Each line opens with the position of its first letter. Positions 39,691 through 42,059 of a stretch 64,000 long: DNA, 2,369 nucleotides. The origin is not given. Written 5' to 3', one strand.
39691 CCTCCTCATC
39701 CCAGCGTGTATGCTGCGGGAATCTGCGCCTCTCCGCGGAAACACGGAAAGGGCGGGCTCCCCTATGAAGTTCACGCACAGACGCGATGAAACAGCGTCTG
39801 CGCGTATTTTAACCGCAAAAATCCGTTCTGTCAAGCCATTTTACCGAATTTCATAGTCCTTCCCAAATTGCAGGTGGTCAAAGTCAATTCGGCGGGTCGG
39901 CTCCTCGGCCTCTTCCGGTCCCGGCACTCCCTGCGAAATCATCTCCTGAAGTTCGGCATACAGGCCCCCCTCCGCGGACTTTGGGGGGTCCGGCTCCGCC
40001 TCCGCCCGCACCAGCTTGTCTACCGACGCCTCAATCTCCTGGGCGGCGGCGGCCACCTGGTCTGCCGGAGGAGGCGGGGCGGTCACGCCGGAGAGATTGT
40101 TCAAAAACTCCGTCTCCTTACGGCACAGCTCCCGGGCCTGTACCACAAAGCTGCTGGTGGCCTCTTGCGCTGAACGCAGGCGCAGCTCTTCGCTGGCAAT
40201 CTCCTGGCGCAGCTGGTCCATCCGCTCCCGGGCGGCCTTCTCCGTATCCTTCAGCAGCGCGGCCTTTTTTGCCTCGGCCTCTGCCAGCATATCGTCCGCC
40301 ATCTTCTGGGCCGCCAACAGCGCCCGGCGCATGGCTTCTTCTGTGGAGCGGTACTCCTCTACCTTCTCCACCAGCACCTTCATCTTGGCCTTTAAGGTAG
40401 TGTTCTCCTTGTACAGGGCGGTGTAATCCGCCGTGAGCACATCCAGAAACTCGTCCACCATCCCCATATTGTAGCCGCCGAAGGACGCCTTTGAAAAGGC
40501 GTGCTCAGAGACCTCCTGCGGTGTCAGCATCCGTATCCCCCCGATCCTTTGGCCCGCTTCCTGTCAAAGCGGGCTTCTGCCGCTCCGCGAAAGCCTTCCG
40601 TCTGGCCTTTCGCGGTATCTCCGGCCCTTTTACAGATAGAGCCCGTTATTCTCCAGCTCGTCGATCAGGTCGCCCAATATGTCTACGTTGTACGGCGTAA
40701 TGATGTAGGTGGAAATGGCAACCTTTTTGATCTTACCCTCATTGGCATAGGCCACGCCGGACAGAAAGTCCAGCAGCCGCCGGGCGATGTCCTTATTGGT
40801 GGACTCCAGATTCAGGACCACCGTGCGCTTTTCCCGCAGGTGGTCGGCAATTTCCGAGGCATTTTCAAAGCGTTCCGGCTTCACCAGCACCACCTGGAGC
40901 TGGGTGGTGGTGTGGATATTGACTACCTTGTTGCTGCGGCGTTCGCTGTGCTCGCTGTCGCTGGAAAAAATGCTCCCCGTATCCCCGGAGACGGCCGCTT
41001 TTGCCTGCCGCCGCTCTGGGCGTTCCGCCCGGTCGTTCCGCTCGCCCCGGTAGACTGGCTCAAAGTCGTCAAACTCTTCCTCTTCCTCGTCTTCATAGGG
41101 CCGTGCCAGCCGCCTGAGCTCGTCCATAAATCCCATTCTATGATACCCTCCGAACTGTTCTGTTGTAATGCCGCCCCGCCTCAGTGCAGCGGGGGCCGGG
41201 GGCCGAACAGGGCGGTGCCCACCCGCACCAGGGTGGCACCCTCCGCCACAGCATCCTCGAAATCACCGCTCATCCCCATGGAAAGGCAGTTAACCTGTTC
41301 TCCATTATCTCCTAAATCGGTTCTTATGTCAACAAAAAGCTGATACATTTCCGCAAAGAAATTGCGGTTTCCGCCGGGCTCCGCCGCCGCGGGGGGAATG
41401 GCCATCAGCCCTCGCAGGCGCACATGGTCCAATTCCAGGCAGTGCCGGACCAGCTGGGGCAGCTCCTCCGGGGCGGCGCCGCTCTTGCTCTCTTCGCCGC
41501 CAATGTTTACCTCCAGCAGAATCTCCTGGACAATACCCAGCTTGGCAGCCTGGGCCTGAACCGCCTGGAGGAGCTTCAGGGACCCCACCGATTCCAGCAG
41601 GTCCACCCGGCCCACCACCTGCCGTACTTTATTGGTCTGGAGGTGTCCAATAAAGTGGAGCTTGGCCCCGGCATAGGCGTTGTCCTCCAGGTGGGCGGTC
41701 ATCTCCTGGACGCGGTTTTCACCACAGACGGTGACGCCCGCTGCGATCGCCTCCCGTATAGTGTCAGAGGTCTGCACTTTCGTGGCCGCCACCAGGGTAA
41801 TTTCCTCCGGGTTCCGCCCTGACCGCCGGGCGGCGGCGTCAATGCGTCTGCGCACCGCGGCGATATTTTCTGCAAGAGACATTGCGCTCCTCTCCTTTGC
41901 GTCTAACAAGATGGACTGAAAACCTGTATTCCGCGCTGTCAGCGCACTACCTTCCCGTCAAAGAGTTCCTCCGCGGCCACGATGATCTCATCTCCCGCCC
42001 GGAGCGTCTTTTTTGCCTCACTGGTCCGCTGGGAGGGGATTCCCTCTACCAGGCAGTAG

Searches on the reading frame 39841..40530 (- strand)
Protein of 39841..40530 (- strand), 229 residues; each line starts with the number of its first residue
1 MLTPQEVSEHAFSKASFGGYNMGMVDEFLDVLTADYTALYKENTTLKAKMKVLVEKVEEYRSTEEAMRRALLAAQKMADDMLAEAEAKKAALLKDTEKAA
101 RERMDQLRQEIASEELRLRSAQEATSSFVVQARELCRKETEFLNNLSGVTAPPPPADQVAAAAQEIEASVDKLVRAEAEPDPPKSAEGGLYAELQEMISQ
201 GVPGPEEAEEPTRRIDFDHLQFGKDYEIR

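Call 7: search_protein_families(library=pfam, proteins=[window:39841-40530:-], max_evalue=0.01)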
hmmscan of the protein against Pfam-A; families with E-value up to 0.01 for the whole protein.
window:39841-40530:- (229 aa): 1 family
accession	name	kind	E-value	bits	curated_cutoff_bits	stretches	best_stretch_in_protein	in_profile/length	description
PF05103.18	DivIVA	-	5.9e-24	84.9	28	1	2-128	1-126/131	DivIVA protein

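Call 13: find_encoding_contigs(protein=window:39841-40530:-, flank=8000, max_places=10)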
Protein window:39841-40530:- (229 aa): 15 contigs read that carry it; 10 places shown.
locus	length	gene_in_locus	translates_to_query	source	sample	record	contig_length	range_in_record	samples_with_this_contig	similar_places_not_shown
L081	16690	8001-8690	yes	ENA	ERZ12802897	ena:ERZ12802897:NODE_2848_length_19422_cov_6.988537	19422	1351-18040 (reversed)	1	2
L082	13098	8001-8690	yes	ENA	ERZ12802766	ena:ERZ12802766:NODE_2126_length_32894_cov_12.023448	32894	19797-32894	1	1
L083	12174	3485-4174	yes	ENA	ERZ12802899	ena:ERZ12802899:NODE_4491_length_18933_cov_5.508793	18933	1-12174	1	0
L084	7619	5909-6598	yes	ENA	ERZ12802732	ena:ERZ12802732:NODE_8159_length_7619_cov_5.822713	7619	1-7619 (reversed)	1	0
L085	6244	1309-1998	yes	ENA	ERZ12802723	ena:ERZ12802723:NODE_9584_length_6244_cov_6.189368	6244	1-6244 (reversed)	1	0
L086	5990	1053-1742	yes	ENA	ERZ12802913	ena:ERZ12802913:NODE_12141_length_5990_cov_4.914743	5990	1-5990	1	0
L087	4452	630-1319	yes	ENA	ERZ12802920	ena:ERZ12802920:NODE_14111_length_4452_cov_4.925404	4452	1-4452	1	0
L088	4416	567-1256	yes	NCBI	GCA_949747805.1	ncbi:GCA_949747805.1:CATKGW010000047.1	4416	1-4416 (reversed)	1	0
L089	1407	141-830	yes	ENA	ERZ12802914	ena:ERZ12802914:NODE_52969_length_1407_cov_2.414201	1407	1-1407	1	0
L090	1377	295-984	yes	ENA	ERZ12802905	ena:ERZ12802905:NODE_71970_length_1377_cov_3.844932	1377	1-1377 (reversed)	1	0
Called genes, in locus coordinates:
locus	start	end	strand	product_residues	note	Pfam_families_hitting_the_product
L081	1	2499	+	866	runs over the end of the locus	PF01624:MutS_I, PF05188:MutS_II, PF05192:MutS_III, PF05190:MutS_IV, PF00488:MutS_V, PF27441:MutS_C (weak)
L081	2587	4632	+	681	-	PF02518:HATPase_c, PF13589:HATPase_c_3, PF01119:DNA_mis_repair, PF08676:MutL_C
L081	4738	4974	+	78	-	PF17209:Hfq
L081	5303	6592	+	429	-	PF26018:BSH_RND_rel, PF26011:Beta-barrel_RND_rel (weak)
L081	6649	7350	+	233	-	PF01168:Ala_racemase_N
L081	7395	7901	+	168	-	PF04472:SepF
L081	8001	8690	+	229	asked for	PF05103:DivIVA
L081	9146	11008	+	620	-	PF02384:N6_Mtase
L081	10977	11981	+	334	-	PF01420:Methylase_S (faint)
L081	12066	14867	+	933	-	PF00133:tRNA-synt_1, PF01406:tRNA-synt_1e (faint), PF09334:tRNA-synt_1g, PF08264:Anticodon_1, PF06827:zf-FPG_IleRS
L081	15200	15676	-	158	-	-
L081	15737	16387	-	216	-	-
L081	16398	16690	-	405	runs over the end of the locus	PF00180:Iso_dh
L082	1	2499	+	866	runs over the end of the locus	PF01624:MutS_I, PF05188:MutS_II, PF05192:MutS_III, PF05190:MutS_IV, PF00488:MutS_V, PF27441:MutS_C (weak)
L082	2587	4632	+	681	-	PF02518:HATPase_c, PF13589:HATPase_c_3, PF01119:DNA_mis_repair, PF08676:MutL_C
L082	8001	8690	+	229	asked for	PF05103:DivIVA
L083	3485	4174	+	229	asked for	PF05103:DivIVA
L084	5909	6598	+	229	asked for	PF05103:DivIVA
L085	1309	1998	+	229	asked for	PF05103:DivIVA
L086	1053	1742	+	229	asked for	PF05103:DivIVA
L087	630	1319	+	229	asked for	PF05103:DivIVA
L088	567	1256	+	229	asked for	PF05103:DivIVA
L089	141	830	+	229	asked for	PF05103:DivIVA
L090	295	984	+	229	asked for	PF05103:DivIVA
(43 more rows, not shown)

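Call 24: find_homologous_proteins(query=window:39841-40530:-)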
Query window:39841-40530:- (229 aa): 6578 proteins with E <= 0.001 among 8000 candidates; the best 120 are listed.
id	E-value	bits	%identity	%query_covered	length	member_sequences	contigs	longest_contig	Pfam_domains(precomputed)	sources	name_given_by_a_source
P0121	4.7e-138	476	100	100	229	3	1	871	PF05103.19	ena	-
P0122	2.0e-130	451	95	100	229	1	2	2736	PF05103.19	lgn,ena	-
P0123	5.7e-109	381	81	100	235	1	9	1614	PF05103.19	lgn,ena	-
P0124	6.0e-109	381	81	100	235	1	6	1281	PF05103.19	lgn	-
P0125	6.2e-109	381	81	100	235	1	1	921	PF05103.19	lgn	-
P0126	1.1e-106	373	81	100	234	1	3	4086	PF05103.19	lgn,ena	-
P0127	2.2e-104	366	79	100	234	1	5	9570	PF05103.19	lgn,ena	-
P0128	2.2e-104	366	79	100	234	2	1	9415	PF05103.19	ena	-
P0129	2.3e-104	366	79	100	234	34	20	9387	PF05103.19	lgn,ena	-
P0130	2.5e-104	366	79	100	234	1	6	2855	PF05103.19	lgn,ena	-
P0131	4.2e-104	365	79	100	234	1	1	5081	PF05103.19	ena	-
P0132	1.4e-102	360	77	100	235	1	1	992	PF05103.19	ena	-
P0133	2.6e-102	359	78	100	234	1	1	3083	PF05103.19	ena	-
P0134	2.3e-97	343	75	100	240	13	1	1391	PF05103.19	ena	-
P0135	4.5e-96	339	72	100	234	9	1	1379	PF05103.19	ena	-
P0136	5.8e-95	335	73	100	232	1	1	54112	PF05103.19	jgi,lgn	-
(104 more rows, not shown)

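Call 25: find_encoding_contigs(protein=P0122, flank=8000, max_places=4)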
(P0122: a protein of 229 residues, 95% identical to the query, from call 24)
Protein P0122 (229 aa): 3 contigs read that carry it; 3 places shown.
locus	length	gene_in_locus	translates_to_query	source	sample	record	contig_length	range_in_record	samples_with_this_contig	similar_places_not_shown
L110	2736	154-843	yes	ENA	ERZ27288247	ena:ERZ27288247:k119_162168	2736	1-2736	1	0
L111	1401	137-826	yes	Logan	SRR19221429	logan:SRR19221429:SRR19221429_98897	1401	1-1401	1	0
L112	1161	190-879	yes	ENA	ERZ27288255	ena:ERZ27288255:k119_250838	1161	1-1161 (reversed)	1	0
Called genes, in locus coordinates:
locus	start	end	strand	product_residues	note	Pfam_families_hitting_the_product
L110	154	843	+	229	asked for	PF05103:DivIVA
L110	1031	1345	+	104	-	-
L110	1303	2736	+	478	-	?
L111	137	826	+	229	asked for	PF05103:DivIVA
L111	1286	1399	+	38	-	?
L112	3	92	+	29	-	?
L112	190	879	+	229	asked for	PF05103:DivIVA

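Call 26: find_encoding_contigs(protein=P0129, flank=8000, max_places=6)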
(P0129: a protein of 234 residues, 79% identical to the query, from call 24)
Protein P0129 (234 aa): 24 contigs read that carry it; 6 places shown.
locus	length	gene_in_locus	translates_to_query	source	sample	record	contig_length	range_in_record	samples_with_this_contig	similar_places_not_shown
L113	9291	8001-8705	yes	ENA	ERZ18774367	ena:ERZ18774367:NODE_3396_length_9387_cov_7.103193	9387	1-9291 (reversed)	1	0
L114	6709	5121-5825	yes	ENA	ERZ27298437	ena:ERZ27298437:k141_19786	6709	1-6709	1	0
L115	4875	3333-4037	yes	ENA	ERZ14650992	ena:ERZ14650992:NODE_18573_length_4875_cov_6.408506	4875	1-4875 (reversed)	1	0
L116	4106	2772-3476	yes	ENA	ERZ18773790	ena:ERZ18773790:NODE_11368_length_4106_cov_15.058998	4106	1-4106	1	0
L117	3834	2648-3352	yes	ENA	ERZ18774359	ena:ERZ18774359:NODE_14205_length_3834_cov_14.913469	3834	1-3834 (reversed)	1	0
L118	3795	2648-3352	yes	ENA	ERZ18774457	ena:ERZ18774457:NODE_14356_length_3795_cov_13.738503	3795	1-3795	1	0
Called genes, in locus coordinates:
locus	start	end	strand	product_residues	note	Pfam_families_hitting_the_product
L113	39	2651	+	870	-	PF01624:MutS_I, PF05188:MutS_II, PF05192:MutS_III, PF05190:MutS_IV, PF00488:MutS_V, PF27441:MutS_C (weak)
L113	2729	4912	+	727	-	PF02518:HATPase_c, PF13589:HATPase_c_3, PF01119:DNA_mis_repair, PF08676:MutL_C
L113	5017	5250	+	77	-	PF17209:Hfq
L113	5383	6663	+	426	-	PF26018:BSH_RND_rel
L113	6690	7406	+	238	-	PF01168:Ala_racemase_N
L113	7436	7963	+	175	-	PF04472:SepF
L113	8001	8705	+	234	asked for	PF05103:DivIVA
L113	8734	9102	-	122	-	-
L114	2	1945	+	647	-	?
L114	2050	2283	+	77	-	PF17209:Hfq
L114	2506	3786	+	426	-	PF26018:BSH_RND_rel, PF26011:Beta-barrel_RND_rel (weak)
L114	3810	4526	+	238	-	PF01168:Ala_racemase_N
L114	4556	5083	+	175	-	PF04472:SepF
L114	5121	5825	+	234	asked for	PF05103:DivIVA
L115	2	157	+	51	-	?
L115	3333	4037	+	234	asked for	PF05103:DivIVA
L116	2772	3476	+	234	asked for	PF05103:DivIVA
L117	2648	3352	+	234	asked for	PF05103:DivIVA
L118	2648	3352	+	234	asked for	PF05103:DivIVA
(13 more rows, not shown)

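Call 27: find_encoding_contigs(protein=P0136, flank=8000, max_places=2)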
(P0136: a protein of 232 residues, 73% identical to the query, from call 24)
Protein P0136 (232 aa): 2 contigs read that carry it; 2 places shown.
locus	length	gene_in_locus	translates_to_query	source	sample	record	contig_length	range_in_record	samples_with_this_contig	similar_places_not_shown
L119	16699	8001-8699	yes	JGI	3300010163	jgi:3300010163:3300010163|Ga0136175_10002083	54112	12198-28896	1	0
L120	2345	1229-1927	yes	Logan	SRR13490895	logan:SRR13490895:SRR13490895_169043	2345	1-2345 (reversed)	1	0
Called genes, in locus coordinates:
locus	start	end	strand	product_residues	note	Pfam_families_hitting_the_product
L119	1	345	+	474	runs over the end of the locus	PF00919:UPF0004, PF04055:Radical_SAM, PF01938:TRAM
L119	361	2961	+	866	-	PF01624:MutS_I, PF05188:MutS_II, PF05192:MutS_III, PF05190:MutS_IV, PF00488:MutS_V, PF27441:MutS_C (weak)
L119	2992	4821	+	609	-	PF02518:HATPase_c, PF13589:HATPase_c_3, PF01119:DNA_mis_repair, PF08676:MutL_C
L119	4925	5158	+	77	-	PF17209:Hfq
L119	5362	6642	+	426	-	PF26018:BSH_RND_rel, PF26011:Beta-barrel_RND_rel (weak)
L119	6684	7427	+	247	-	PF01168:Ala_racemase_N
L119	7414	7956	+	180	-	PF04472:SepF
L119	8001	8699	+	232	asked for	PF05103:DivIVA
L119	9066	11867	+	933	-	PF00133:tRNA-synt_1, PF01406:tRNA-synt_1e (faint), PF09334:tRNA-synt_1g, PF08264:Anticodon_1, PF06827:zf-FPG_IleRS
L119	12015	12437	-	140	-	PF00575:S1, PF23459:S1_RRP5 (weak)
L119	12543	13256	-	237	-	PF09578:Spore_YabQ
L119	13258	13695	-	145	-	PF07873:YabP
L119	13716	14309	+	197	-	PF02915:Rubrerythrin, PF21349:RUBY_RBDX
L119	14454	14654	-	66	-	-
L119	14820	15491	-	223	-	PF00702:Hydrolase, PF12710:HAD, PF13419:HAD_2, PF13242:Hydrolase_like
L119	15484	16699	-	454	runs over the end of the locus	PF00309:Sigma54_AID, PF04963:Sigma54_CBD, PF04552:Sigma54_DBD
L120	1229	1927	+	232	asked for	PF05103:DivIVA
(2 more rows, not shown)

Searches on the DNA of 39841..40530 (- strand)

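Call 43: search_rna_families(sources=[L110, L119, L001, L002, L003, L114, L101], threshold=gathering)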
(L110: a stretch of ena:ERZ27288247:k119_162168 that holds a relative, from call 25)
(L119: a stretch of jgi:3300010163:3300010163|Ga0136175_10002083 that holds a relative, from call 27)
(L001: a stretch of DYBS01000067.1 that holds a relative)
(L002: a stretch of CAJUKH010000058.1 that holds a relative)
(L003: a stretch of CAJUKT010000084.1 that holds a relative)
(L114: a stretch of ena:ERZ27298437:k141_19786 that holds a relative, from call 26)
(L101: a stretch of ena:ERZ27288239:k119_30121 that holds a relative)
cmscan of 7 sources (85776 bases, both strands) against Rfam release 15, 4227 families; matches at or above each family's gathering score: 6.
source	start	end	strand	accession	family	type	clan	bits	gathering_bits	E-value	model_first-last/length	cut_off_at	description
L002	9334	9559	+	RF00230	T-box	Cis-reg; leader;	-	120.2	93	6.4e-26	1-219/219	no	T-box leader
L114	5906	6137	+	RF00230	T-box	Cis-reg; leader;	-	109.5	93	3.6e-23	1-219/219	no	T-box leader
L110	973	1204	+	RF00230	T-box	Cis-reg; leader;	-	100.9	93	5.8e-21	1-219/219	no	T-box leader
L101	452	683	+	RF00230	T-box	Cis-reg; leader;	-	100.9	93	5.8e-21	1-219/219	no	T-box leader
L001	3462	3700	+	RF00230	T-box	Cis-reg; leader;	-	100.4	93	7.9e-21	1-219/219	no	T-box leader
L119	8765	8992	+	RF00230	T-box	Cis-reg; leader;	-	95.2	93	1.7e-19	1-219/219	no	T-box leader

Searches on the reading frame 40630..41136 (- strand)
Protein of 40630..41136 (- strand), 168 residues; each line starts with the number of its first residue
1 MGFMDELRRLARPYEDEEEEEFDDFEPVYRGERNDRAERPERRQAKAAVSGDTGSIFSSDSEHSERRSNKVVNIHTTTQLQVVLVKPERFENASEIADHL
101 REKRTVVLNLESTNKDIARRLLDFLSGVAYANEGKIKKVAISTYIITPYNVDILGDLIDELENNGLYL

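Call 7: search_protein_families(library=pfam, proteins=[window:40630-41136:-], max_evalue=0.01)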
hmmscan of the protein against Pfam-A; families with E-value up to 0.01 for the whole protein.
window:40630-41136:- (168 aa): 1 family
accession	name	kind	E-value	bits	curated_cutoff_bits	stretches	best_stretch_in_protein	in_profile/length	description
PF04472.17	SepF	-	8e-27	93.7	27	1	82-153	1-72/72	Cell division protein SepF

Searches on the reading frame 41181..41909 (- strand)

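Call 7: search_protein_families(library=pfam, proteins=[window:41181-41909:-], max_evalue=0.01)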
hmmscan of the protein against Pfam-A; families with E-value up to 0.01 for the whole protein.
window:41181-41909:- (242 aa): 1 family
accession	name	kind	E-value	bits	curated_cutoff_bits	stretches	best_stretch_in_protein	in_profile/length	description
PF01168.26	Ala_racemase_N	-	5.6e-24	85.5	24.1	1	16-239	3-220/220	Alanine racemase, N-terminal domain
